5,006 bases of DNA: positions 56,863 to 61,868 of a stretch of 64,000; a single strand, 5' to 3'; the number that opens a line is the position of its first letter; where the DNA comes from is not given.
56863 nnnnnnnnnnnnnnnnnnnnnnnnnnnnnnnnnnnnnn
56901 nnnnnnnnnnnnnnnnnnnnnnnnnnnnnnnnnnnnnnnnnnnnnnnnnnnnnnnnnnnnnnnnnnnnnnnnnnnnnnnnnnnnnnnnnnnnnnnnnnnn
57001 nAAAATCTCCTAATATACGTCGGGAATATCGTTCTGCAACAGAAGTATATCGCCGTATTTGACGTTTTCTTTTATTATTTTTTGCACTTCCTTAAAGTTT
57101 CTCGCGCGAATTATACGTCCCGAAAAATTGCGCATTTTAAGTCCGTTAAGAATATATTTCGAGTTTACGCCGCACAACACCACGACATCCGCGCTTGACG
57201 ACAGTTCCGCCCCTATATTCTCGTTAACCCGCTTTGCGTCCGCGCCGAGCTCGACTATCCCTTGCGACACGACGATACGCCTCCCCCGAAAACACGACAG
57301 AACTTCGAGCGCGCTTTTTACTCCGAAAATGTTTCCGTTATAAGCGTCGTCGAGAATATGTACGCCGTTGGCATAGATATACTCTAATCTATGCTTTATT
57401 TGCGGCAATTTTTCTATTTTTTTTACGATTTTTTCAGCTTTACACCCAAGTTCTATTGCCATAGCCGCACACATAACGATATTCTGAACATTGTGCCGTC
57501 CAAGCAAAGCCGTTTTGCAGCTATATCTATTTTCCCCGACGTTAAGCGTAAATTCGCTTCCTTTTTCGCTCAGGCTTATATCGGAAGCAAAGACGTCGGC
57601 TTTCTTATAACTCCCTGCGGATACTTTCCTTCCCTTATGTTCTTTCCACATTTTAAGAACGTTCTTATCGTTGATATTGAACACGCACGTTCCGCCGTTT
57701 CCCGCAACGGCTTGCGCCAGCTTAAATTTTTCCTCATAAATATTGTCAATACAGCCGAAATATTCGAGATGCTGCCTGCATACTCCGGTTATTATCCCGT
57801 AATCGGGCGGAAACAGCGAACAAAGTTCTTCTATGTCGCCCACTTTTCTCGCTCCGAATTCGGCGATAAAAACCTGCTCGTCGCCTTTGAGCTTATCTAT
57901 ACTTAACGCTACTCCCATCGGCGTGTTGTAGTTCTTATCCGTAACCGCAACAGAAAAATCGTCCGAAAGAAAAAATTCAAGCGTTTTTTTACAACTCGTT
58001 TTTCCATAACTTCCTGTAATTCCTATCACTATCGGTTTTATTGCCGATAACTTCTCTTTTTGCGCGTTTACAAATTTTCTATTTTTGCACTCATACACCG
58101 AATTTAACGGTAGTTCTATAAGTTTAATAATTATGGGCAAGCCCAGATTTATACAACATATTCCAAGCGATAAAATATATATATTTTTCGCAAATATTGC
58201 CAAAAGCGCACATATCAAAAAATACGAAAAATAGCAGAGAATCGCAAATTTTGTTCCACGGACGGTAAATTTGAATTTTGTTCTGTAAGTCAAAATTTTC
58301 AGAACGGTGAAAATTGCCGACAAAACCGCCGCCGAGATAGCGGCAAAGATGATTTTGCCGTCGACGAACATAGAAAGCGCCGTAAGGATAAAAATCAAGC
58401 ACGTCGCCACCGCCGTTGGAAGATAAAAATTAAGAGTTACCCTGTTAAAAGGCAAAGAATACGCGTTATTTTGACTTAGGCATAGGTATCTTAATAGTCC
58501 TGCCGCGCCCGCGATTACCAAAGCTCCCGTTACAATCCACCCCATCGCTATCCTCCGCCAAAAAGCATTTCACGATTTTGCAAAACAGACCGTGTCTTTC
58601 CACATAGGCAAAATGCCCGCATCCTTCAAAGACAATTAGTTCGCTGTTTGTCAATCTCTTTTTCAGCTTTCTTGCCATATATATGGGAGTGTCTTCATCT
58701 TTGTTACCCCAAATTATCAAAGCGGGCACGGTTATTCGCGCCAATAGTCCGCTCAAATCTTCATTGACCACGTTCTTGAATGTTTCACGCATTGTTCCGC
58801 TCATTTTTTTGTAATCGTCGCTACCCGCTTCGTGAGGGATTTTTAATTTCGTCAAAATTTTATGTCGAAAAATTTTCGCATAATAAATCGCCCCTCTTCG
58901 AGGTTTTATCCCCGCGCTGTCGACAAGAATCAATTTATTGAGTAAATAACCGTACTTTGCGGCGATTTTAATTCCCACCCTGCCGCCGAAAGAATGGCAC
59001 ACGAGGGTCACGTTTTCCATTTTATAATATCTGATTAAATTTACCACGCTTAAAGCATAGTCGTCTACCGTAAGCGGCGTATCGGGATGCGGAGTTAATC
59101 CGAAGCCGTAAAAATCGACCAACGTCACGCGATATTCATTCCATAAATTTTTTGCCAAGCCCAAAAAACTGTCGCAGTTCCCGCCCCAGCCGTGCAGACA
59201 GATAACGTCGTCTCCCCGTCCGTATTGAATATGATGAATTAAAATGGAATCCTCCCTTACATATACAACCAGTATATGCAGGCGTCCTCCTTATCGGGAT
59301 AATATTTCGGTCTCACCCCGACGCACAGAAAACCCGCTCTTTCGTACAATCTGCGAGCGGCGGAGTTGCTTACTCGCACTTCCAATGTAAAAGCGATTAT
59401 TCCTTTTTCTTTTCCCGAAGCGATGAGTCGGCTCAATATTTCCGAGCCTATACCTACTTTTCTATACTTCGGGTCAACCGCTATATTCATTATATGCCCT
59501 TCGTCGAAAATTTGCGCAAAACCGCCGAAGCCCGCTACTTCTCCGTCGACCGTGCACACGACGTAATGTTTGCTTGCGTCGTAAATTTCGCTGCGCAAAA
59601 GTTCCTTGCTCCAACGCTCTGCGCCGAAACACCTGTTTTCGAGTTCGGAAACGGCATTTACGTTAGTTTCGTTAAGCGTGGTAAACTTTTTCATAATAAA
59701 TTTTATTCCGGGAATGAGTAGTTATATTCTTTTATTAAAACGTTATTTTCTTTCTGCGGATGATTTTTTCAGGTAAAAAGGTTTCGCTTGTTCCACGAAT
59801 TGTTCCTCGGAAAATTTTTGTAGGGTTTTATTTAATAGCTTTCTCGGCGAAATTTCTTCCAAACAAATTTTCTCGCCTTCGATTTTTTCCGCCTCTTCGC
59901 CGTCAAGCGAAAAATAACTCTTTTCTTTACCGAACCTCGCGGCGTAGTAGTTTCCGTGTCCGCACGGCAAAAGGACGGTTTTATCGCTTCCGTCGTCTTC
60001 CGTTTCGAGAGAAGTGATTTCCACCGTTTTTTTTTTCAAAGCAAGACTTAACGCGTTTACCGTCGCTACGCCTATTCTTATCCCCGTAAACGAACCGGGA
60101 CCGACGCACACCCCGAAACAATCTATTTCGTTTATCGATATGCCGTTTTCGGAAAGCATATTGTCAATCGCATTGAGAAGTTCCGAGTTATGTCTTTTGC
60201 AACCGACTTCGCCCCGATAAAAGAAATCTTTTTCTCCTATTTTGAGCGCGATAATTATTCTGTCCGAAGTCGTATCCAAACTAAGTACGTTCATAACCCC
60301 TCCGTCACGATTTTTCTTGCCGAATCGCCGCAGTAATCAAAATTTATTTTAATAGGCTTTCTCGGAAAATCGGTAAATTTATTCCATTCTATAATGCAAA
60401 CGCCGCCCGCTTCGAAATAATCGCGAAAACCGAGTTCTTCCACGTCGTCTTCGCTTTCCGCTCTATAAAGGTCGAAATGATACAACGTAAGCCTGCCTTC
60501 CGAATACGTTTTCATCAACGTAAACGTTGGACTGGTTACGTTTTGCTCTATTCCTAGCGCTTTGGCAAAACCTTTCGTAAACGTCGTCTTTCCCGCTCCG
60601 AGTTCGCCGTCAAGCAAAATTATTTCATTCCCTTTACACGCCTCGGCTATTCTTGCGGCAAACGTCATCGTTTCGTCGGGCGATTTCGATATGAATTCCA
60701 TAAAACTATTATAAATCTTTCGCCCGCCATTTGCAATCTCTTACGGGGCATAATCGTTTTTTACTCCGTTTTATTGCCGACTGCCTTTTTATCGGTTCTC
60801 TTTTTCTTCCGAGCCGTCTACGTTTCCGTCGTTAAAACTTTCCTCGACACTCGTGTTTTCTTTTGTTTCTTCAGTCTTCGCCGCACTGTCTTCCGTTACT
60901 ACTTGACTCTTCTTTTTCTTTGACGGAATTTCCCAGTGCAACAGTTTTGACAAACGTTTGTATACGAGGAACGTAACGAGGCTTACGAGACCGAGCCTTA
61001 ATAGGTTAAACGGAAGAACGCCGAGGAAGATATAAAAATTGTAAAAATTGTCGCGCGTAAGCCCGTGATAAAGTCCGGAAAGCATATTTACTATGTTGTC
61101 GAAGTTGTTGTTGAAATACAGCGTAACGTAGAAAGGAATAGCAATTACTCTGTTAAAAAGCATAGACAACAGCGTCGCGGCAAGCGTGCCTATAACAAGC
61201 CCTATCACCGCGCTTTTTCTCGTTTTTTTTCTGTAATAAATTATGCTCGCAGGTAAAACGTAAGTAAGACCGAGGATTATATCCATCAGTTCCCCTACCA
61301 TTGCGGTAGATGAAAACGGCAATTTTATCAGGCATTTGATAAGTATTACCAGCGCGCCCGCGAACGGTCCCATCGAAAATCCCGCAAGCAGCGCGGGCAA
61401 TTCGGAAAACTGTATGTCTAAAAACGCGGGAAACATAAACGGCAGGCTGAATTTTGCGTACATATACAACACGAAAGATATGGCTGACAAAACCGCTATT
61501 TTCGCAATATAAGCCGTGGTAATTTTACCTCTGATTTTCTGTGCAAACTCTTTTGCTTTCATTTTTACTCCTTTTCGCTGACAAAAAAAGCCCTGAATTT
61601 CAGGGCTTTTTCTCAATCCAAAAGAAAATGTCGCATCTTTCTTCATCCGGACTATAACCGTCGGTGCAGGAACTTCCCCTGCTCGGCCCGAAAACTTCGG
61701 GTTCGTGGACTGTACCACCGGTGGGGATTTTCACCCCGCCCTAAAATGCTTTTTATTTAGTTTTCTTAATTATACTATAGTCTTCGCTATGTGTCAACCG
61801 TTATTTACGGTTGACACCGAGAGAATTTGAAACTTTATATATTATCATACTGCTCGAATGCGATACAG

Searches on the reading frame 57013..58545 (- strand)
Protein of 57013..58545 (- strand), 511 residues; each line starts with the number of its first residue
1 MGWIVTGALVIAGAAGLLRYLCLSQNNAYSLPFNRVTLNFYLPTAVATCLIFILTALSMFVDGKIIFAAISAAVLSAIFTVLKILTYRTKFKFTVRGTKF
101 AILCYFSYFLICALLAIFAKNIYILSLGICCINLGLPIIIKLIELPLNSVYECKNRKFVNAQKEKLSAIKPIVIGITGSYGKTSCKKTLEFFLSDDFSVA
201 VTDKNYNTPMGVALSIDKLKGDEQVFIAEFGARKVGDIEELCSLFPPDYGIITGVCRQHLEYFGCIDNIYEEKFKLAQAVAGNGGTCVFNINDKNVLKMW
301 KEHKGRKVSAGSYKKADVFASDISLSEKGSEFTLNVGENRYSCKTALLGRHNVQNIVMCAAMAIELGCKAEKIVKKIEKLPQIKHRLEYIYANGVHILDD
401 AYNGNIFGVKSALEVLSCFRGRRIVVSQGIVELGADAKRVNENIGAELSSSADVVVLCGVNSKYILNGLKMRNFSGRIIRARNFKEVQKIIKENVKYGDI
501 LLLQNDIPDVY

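Call 9: search_protein_families(library=ncbifam, proteins=[window:57013-58545:-], max_evalue=0.00001)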
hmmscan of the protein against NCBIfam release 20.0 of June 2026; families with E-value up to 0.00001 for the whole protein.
window:57013-58545:- (511 aa): 18 families
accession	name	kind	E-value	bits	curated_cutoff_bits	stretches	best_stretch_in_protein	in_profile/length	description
TIGR01143.1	murF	subfamily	1.4e-67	228.5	288.6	1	165-503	68-403/418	UDP-N-acetylmuramoyl-tripeptide--D-alanyl-D-alanine ligase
NF008896.0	PRK11929.1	equivalog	3.8e-52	177.3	1023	1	169-503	602-941/965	bifunctional UDP-N-acetylmuramoyl-L-alanyl-D-glutamate--2,6-diaminopimelate ligase MurE/UDP-N-acetylmuramoyl-tripeptide--D-alanyl-D-alanine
NF008897.0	PRK11930.1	equivalog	1.5e-41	142.3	804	1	168-495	104-427/822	bifunctional UDP-N-acetylmuramoyl-tripeptide:D-alanyl-D-alanine ligase/alanine racemase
NF008041.0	PRK10773.1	equivalog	3.9e-41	141.2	551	1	172-465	101-398/453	UDP-N-acetylmuramoyl-tripeptide--D-alanyl-D-alanine ligase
NF010693.0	PRK14093.1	equivalog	7.6e-33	113.9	544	1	170-504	107-450/479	UDP-N-acetylmuramoylalanyl-D-glutamyl-2,6-diaminopimelate--D-alanyl-D-alanine ligase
NF001126.0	PRK00139.1-4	equivalog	2.5e-24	85.7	373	1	249-419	196-365/486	UDP-N-acetylmuramoyl-L-alanyl-D-glutamate--2,6-diaminopimelate ligase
NF001124.0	PRK00139.1-2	equivalog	1.5e-20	73.5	476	1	251-460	203-413/500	UDP-N-acetylmuramoyl-L-alanyl-D-glutamate--2,6-diaminopimelate ligase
TIGR01085.1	murE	subfamily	7.6e-20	71.2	257.3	1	249-427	180-363/472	UDP-N-acetylmuramyl-tripeptide synthetase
TIGR01087.1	murD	equivalog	1.7e-19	70.3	211.95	1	170-503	103-415/441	UDP-N-acetylmuramoyl-L-alanine--D-glutamate ligase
TIGR01082.1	murC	equivalog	4.9e-18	65.4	335.1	1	221-414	147-335/449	UDP-N-acetylmuramate--L-alanine ligase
NF053645.1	pMurC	equivalog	5.2e-18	65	560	1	313-486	283-449/492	pseudomurein biosynthesis peptide ligase pMurC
NF033197.0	F430_CfbE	equivalog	7.5e-12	44.9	250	1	317-503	239-425/430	coenzyme F430 synthase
NF001123.0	PRK00139.1-1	equivalog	1.1e-11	44.2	586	1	249-395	199-349/493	UDP-N-acetylmuramoyl-L-alanyl-D-glutamate--2,6-diaminopimelate ligase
NF053648.1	pMurE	equivalog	6.9e-11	41.5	600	1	246-449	189-379/464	pseudomurein biosynthesis peptide ligase pMurE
NF053646.1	pMurD1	equivalog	1e-08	34.3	610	1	168-498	106-422/465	pseudomurein biosynthesis peptide ligase pMurD1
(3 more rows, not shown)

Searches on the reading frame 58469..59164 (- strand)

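Call 90: search_protein_families(library=pfam, proteins=[window:58469-59164:-], max_evalue=0.00001)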
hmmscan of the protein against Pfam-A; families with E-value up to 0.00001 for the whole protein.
window:58469-59164:- (232 aa): 3 families
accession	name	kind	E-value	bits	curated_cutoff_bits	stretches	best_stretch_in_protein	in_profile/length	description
PF00561.26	Abhydrolase_1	-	1.1e-17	64.9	25.8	1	3-189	23-243/245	alpha/beta hydrolase fold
PF12697.13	Abhydrolase_6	-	2.1e-13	51.9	26.3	1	7-191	24-211/217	Alpha/beta hydrolase family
PF12146.15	Hydrolase_4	-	9.2e-10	38.6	27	0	9-91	30-116/239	Serine aminopeptidase, S33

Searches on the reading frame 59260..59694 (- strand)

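Call 9: search_protein_families(library=ncbifam, proteins=[window:59260-59694:-], max_evalue=0.00001)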
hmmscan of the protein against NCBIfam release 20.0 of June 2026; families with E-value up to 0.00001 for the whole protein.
window:59260-59694:- (145 aa): 9 families
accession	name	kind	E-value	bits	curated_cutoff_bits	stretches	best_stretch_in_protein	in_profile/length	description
TIGR01575.1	rimI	equivalog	8.5e-35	119.8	86.4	1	12-140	2-131/132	ribosomal protein S18-alanine N-acetyltransferase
NF007025.1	PRK09491.1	equivalog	2.8e-24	85.7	173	1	4-141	3-141/145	ribosomal protein S18-alanine N-acetyltransferase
NF002959.0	PRK03624.1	equivalog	3.2e-08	33.4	124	1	12-122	17-129/147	GNAT family acetyltransferase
NF040503.1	resist_ArsN1a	equivalog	6.1e-08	32.6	170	1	29-128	33-139/159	arsinothricin resistance N-acetyltransferase ArsN1 family A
NF040501.1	resist_ArsN2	equivalog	8.9e-08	31.8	125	1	30-124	12-103/133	arsenic resistance N-acetyltransferase ArsN2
TIGR03585.1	PseH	equivalog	1.8e-07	31.4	93.1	1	38-132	47-143/156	UDP-4-amino-4,6-dideoxy-N-acetyl-beta-L-altrosamine N-acetyltransferase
NF000487.1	stat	exception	4.2e-07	29.7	420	1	40-144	77-183/189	streptothricin N-acetyltransferase STAT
TIGR03448.1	mycothiol_MshD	equivalog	6.1e-06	25.8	163.1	0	33-95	38-101/294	mycothiol synthase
NF049894.1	CG3035_N_ac_Glu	equivalog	8e-06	25.3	280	0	71-123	238-290/300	N-acetylglutamate synthase, CG3035 family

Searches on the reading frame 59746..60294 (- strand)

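Call 9: search_protein_families(library=ncbifam, proteins=[window:59746-60294:-], max_evalue=0.00001)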
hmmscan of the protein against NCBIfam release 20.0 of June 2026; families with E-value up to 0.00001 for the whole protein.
window:59746-60294:- (183 aa): 2 families
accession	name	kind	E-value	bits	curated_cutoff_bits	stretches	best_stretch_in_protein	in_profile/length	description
TIGR03725.1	T6A_YeaZ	equivalog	2.2e-28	99.7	69.3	1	3-124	1-129/212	tRNA (adenosine(37)-N6)-threonylcarbamoyltransferase complex dimerization subunit type 1 TsaB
TIGR03723.1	T6A_TsaD_YgjD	equivalog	6e-08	32.2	296.1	1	29-97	43-111/314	tRNA (adenosine(37)-N6)-threonylcarbamoyltransferase complex transferase subunit TsaD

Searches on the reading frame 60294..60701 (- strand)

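Call 90: search_protein_families(library=pfam, proteins=[window:60294-60701:-], max_evalue=0.00001)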
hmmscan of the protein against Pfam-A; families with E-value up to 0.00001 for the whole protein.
window:60294-60701:- (136 aa): 1 family
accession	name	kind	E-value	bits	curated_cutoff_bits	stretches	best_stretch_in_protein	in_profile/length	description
PF02367.23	TsaE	-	2.8e-40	137.7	26.6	1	6-130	2-127/128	Threonylcarbamoyl adenosine biosynthesis protein TsaE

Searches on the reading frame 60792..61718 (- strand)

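Call 9: search_protein_families(library=ncbifam, proteins=[window:60792-61718:-], max_evalue=0.00001)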
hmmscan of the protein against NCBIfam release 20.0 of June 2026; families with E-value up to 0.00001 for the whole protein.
window:60792-61718:- (309 aa): 0 families

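Call 90: search_protein_families(library=pfam, proteins=[window:60792-61718:-], max_evalue=0.00001)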
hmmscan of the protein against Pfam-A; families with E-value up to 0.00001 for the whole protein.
window:60792-61718:- (309 aa): 1 family
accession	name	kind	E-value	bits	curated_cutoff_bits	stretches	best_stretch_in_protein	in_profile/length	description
PF12822.12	ECF_trnsprt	-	1e-27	97.7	30.7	1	70-253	2-169/169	ECF transporter, substrate-specific component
